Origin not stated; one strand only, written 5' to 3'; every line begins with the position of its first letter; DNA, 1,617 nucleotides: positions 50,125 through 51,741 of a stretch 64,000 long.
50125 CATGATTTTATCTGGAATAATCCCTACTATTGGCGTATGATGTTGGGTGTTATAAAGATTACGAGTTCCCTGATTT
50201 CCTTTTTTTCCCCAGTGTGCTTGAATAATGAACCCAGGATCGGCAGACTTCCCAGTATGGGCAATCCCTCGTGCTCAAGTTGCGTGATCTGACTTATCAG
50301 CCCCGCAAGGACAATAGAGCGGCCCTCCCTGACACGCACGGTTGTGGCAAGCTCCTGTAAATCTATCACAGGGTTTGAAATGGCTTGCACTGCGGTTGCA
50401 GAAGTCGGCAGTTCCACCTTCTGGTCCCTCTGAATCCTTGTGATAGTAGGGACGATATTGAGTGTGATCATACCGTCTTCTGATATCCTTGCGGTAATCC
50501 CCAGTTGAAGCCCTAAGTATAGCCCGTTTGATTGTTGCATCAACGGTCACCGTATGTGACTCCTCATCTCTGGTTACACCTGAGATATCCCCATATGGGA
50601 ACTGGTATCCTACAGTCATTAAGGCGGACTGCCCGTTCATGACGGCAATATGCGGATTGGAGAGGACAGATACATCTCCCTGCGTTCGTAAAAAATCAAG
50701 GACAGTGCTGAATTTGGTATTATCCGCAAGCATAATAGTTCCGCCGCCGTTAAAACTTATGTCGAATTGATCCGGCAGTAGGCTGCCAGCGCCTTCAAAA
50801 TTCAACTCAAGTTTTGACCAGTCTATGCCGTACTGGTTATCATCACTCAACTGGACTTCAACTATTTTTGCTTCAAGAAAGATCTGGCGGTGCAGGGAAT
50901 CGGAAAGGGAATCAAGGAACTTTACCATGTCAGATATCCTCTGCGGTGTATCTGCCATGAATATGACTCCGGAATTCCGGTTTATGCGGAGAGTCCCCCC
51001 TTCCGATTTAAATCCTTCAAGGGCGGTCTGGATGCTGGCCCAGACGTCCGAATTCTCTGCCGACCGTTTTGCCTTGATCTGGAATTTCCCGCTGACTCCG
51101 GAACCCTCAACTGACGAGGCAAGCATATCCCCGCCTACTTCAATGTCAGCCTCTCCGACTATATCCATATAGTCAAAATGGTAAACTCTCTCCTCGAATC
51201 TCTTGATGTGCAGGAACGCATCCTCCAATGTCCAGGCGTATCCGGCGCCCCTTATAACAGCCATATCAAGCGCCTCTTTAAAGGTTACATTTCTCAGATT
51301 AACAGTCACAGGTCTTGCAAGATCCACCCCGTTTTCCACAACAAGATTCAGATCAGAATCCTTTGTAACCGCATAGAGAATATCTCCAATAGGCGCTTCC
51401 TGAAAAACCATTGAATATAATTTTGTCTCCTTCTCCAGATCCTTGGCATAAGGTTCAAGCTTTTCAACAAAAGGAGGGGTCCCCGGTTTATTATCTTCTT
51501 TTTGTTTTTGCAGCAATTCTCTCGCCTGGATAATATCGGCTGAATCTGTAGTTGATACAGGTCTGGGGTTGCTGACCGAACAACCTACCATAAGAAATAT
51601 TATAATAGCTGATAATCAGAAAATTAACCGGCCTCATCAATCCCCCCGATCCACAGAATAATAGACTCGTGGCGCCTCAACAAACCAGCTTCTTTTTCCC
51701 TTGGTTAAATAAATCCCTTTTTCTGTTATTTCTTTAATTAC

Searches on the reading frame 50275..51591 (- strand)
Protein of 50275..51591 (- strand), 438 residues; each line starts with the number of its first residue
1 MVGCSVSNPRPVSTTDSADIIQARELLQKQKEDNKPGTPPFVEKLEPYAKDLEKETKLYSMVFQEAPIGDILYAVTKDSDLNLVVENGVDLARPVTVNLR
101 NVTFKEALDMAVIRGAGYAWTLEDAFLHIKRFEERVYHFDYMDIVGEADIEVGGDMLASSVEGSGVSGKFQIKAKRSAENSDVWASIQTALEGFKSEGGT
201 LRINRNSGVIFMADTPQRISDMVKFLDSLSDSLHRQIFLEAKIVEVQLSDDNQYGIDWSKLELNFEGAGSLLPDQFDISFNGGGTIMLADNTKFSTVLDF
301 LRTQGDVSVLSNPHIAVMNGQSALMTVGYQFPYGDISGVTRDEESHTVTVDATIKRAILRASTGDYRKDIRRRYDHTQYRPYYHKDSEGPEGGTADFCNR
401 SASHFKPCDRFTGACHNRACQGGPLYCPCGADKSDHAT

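Call 10: search_protein_families(library=pfam, proteins=[window:50275-51591:-])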
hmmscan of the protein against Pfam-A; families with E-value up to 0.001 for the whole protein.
window:50275-51591:- (438 aa): 1 family
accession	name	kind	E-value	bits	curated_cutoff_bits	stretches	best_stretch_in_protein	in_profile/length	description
PF00263.26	Secretin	-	3.5e-05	23.9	27.5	1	301-348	2-50/169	Bacterial type II and III secretion system protein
